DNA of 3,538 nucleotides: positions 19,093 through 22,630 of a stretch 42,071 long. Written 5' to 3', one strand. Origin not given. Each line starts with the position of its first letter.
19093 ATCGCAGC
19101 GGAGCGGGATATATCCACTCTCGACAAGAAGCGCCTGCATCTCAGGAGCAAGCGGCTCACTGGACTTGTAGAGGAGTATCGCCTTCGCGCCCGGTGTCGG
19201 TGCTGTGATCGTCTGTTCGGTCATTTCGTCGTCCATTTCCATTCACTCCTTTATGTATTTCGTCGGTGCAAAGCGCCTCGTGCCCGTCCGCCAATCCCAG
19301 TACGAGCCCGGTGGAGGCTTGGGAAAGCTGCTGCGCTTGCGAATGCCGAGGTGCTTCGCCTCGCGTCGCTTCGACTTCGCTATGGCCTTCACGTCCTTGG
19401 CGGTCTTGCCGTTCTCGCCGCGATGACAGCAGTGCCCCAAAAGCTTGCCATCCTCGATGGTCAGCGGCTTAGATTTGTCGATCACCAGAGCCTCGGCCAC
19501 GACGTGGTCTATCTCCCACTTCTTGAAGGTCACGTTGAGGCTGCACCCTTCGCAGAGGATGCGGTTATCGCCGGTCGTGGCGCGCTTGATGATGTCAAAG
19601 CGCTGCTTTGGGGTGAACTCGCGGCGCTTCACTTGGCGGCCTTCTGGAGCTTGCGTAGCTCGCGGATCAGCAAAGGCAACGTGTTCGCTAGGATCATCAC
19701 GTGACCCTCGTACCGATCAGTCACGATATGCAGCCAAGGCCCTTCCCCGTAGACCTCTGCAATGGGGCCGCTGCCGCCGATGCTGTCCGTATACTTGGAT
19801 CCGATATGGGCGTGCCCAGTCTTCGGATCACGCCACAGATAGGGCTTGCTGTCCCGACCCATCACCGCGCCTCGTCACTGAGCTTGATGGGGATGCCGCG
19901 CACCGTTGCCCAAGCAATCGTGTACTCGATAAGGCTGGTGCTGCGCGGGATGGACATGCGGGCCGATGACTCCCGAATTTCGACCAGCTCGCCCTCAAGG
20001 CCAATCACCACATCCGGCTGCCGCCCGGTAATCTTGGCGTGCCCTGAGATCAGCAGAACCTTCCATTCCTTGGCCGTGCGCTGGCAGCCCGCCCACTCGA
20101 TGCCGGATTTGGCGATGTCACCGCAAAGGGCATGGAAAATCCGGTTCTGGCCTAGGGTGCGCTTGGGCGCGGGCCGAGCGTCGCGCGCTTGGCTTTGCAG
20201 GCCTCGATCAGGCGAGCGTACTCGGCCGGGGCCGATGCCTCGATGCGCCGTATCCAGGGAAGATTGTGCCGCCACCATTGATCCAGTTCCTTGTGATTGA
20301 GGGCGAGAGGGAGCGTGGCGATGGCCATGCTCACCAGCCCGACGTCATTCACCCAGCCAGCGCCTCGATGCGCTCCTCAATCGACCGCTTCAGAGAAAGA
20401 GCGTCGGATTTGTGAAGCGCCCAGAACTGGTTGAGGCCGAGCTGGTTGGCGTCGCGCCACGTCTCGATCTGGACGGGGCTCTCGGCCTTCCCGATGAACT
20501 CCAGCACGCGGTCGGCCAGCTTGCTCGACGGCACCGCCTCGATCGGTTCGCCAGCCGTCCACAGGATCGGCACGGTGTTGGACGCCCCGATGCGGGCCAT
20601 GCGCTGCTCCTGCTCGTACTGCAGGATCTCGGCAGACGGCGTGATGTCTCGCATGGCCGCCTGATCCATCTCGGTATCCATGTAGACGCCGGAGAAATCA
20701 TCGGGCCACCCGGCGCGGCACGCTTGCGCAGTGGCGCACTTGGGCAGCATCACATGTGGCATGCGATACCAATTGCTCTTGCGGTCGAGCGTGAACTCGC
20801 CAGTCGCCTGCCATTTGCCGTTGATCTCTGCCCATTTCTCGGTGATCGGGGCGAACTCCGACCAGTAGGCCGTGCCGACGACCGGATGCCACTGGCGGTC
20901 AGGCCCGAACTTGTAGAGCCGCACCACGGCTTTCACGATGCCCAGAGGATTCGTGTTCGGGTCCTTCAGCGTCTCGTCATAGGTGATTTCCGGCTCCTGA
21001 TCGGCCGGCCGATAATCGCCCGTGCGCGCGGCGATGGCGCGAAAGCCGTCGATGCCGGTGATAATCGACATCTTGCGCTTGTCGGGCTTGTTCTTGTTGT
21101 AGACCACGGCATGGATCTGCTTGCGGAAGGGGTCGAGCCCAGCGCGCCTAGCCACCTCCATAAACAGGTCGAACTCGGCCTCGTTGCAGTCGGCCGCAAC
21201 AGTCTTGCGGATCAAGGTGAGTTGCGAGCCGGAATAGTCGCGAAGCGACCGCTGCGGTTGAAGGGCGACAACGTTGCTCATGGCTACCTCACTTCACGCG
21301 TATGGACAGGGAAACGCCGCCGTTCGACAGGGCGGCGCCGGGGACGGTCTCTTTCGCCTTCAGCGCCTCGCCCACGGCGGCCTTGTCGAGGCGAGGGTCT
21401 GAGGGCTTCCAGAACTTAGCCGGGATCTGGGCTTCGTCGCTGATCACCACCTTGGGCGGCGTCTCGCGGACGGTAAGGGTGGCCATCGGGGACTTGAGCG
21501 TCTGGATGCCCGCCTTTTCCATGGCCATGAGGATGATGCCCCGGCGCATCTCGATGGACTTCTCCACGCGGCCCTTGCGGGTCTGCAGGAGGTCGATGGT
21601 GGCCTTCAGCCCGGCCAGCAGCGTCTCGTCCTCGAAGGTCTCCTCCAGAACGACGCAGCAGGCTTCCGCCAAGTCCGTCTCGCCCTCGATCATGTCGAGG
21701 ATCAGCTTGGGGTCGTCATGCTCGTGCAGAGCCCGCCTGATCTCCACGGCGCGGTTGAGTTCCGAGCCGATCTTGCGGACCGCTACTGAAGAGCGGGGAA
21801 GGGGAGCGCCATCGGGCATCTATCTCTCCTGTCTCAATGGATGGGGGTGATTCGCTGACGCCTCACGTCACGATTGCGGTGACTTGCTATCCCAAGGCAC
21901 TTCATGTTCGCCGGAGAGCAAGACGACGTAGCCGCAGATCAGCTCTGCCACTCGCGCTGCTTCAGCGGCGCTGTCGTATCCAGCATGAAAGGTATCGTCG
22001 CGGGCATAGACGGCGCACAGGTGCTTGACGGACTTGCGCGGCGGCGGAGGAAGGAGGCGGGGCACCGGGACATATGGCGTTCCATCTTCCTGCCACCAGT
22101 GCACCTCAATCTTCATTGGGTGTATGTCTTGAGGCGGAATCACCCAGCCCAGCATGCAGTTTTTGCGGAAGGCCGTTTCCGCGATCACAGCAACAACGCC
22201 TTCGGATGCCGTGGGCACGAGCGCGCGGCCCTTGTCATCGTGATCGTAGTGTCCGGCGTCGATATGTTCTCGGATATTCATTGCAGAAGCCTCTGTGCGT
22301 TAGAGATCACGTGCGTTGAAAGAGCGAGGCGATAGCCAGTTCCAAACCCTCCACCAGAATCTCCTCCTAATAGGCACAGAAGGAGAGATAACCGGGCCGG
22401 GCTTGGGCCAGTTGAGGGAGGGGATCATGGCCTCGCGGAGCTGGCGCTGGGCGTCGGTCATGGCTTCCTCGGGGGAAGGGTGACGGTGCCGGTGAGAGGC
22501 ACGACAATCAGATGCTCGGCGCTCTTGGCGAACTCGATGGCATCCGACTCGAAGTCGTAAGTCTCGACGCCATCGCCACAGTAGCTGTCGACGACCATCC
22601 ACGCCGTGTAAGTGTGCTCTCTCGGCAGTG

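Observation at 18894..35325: Family of at least nine dispersed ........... elements at gene boundaries of the early modules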

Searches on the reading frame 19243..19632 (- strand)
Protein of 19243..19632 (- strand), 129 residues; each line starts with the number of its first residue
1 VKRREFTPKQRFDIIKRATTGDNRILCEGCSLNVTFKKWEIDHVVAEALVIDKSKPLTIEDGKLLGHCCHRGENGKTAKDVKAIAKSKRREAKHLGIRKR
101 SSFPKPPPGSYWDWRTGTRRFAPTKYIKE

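Call 71: search_protein_families(library=pfam, max_evalue=0.01, proteins=[window:19243-19632:-])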
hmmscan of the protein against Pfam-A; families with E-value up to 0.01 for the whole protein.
window:19243-19632:- (129 aa): 0 families

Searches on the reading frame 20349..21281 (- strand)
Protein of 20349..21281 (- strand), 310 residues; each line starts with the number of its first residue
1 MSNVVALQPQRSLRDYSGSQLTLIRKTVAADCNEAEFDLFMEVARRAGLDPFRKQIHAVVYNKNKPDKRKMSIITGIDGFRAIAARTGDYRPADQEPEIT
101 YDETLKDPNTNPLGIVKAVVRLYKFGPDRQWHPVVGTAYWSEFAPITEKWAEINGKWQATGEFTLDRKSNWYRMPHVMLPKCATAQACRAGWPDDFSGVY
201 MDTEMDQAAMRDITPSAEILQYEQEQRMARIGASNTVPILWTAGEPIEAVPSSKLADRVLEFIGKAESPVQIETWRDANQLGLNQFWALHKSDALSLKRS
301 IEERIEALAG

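Call 18: find_homologous_proteins(query=window:20349-21281:-, max_evalue=1e-20)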
Query window:20349-21281:- (310 aa): 1067 proteins with E <= 1e-20 among 2910 candidates; the best 120 are listed.
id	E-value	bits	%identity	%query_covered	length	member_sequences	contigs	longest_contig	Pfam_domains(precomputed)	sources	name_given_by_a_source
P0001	4.0e-209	711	100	100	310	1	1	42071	PF03837.20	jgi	-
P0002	7.0e-149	514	73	99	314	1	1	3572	PF03837.20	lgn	-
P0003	3.0e-136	472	69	99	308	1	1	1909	PF03837.20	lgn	-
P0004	4.3e-136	472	69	99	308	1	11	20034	PF03837.20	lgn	-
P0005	3.4e-135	469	67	100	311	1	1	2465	PF03837.20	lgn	-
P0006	7.2e-135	468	66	100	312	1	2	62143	PF03837.20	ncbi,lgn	-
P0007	1.4e-134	467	66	100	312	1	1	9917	PF03837.20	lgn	-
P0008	4.4e-134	465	67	100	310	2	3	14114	PF03837.20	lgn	-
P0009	4.5e-132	458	67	100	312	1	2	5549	PF03837.20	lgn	-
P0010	2.1e-129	450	65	100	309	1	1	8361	PF03837.20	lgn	-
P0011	1.0e-128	447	65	99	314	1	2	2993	PF03837.20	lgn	-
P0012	2.9e-128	446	65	99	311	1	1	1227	PF03837.20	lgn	-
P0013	1.7e-127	443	64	100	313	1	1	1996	PF03837.20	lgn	-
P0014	2.1e-125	436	63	100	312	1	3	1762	PF03837.20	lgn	-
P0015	3.8e-125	436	61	100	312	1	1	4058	PF03837.20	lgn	-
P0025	2.6e-122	426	64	100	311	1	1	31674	PF03837.20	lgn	-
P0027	4.5e-122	426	62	100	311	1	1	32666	PF03837.20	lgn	-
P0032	1.7e-120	420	61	99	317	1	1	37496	PF03837.20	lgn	-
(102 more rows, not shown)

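Call 19: find_encoding_contigs(protein=P0004, flank=10000, max_places=3)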
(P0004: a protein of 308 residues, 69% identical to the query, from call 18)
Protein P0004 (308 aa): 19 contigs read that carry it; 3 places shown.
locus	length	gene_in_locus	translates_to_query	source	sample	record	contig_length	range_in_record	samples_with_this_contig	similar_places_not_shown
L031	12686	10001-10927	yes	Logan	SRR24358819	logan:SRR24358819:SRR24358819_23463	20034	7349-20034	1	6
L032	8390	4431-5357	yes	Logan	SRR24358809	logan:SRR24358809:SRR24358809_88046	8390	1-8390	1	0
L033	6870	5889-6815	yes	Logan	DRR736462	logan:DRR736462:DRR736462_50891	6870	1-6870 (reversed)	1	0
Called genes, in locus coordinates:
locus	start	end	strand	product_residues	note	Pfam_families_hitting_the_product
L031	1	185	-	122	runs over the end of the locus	-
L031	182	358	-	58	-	-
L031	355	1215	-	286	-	PF07120:DUF1376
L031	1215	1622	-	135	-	PF06356:DUF1064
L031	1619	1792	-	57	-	-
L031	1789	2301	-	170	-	PF10073:GapR_DNA-bd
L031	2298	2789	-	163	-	PF10544:T5orf172 (weak), PF13455:MUG113 (weak)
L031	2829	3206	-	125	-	-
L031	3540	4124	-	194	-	-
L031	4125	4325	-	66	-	-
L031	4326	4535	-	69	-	-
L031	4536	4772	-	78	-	-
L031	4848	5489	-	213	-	-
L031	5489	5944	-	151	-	-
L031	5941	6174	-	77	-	PF15943:YdaS_toxin, PF14549:P22_Cro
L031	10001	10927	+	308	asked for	PF03837:RecT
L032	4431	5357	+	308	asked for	PF03837:RecT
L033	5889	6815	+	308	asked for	PF03837:RecT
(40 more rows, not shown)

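Call 20: find_encoding_contigs(protein=P0006, flank=10000, max_places=2)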
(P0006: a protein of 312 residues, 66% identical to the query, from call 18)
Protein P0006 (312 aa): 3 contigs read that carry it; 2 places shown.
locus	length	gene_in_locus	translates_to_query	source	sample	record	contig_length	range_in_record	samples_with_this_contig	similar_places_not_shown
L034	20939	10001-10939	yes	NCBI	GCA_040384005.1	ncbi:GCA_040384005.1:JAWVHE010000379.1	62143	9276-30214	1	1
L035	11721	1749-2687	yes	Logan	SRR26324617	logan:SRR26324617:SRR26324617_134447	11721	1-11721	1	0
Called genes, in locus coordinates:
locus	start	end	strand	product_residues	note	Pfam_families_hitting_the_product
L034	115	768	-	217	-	PF00145:DNA_methylase (weak)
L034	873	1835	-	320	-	PF01555:N6_N4_Mtase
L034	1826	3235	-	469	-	PF00271:Helicase_C (weak)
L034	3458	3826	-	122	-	-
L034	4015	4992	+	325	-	PF12760:Zn_ribbon_IS1595, PF12762:DDE_Tnp_IS1595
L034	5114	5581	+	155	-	-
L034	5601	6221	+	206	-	-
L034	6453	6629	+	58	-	-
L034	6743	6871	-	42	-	-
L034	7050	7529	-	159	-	-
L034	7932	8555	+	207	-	-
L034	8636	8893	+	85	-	-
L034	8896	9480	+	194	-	PF05565:Sipho_Gp157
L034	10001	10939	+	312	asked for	PF03837:RecT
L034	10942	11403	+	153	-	-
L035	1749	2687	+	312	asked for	PF03837:RecT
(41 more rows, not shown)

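Call 21: find_encoding_contigs(protein=P0008, flank=10000, max_places=2)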
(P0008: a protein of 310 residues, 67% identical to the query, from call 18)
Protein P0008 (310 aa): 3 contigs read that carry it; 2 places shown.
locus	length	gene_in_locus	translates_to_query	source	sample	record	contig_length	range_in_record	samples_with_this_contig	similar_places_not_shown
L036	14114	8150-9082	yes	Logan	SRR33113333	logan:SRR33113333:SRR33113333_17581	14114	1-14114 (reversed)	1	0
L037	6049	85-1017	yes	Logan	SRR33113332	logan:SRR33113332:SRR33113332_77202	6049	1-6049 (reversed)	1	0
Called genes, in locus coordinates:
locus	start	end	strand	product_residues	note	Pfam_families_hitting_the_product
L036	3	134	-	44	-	?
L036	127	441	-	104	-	-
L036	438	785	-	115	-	-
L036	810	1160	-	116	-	-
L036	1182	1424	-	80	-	-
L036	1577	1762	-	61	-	-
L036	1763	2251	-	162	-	PF13392:HNH_3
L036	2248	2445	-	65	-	-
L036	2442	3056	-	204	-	PF08299:Bac_DnaA_C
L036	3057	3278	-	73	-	-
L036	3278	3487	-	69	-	PF15943:YdaS_toxin, PF14549:P22_Cro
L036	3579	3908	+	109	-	PF12844:HTH_19 (weak), PF13560:HTH_31, PF01381:HTH_3, PF13443:HTH_26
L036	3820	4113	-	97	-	-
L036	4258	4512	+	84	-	-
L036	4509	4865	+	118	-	PF27050:Phage_P22_Y8K6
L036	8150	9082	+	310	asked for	PF03837:RecT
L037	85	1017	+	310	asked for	PF03837:RecT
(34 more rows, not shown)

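Call 25: find_encoding_contigs(protein=P0025, flank=10000, max_places=1)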
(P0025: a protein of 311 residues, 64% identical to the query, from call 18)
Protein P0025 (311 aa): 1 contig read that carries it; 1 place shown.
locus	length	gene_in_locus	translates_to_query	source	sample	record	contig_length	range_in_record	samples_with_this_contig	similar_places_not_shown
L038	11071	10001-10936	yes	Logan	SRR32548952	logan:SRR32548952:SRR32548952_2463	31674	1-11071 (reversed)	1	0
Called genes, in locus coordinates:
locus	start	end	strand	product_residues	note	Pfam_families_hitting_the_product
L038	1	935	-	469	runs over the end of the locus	PF00772:DnaB, PF13481:AAA_25, PF03796:DnaB_C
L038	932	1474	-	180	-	PF07120:DUF1376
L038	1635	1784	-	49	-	-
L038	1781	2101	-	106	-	PF06356:DUF1064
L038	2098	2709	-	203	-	-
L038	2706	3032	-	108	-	-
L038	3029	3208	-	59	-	-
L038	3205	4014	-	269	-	-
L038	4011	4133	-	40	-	-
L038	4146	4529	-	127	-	-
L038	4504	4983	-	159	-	-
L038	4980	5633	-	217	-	PF08299:Bac_DnaA_C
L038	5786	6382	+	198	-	-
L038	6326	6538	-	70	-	-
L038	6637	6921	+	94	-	PF13560:HTH_31 (faint)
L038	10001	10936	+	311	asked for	PF03837:RecT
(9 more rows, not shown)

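Call 26: find_encoding_contigs(protein=P0027, flank=10000, max_places=1)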
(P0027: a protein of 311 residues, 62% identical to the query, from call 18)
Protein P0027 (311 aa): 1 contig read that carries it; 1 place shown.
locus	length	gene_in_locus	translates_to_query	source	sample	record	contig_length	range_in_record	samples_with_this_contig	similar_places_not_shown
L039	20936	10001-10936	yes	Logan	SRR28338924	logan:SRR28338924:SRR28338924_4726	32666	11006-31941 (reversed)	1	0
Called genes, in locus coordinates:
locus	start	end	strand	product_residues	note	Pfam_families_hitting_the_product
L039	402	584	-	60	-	-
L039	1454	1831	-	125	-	-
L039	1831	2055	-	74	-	-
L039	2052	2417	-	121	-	-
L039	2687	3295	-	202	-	PF08299:Bac_DnaA_C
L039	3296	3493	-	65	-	-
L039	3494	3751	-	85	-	-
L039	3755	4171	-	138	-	-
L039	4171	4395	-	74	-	-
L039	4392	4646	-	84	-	-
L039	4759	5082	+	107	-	PF13560:HTH_31 (weak), PF12844:HTH_19 (weak)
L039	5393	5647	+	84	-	-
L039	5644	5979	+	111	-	-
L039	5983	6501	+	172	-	-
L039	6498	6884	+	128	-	-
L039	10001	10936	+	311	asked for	PF03837:RecT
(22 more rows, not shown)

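Call 27: find_encoding_contigs(protein=P0032, flank=10000, max_places=1)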
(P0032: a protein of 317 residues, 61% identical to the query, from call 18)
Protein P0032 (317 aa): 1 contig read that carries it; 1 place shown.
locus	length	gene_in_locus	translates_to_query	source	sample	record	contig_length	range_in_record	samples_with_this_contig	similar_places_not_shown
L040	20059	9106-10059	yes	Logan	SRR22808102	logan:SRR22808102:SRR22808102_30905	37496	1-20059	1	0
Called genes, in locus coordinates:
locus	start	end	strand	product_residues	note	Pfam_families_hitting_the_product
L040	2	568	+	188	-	?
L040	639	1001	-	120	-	-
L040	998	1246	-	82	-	-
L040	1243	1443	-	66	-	-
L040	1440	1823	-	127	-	-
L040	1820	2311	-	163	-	-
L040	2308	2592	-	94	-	PF13560:HTH_31 (weak)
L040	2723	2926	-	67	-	-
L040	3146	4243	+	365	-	-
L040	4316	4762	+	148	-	PF13392:HNH_3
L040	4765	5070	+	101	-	-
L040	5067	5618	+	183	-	-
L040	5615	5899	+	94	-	-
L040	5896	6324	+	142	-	-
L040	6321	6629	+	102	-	-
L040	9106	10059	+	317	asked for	PF03837:RecT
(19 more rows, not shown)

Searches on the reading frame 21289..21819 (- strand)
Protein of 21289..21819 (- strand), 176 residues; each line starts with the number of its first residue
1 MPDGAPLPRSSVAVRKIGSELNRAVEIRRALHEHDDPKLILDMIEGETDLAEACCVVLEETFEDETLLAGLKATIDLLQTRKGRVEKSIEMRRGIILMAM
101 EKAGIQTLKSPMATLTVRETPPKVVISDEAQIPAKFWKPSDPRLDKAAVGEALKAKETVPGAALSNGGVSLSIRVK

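Call 13: find_related_loci(query=window:21289-21819:-, collection=viral_contigs, flank=10000)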
Query window:21289-21819:- (176 aa) in viral_contigs; peptide patterns used: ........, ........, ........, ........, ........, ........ (x = any residue, [..] = any of these).
38 stretches matched a pattern; 19 encode a relative of the query (tblastn E <= 1e-3); 19 distinct loci.
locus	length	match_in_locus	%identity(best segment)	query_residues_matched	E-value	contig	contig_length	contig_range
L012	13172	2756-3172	45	36-174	7e-32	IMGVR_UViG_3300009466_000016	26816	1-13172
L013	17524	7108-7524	44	36-174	2e-31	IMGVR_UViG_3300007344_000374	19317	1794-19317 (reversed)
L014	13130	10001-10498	37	36-176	1e-22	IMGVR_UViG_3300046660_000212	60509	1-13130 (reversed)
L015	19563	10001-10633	30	2-174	7e-22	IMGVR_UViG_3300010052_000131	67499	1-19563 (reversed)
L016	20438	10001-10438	40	35-176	1e-22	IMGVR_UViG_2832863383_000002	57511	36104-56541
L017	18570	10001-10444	36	30-175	2e-21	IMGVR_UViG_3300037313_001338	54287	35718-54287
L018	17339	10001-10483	35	21-176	1e-20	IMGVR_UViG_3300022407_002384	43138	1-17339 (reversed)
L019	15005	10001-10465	34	29-176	2e-18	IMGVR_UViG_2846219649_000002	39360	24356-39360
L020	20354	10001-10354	40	38-167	3e-17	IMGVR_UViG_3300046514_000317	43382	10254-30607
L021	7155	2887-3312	35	35-176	5e-17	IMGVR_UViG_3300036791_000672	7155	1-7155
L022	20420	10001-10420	33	35-175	2e-15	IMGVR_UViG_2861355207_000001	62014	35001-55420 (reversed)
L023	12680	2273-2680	34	43-176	1e-13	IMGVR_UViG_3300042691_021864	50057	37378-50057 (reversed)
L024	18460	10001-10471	31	16-175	5e-12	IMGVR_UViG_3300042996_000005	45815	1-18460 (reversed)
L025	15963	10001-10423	29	35-176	2e-11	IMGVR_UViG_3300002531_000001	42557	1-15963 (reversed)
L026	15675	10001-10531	31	2-175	2e-11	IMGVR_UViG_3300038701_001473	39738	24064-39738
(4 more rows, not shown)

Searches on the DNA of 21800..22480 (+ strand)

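Call 74: search_dna_similar(query=window:21800-22480:+, collection=phages, mode=distant, max_rows=10)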
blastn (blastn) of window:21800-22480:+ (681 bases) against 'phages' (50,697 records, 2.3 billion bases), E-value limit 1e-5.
No match.
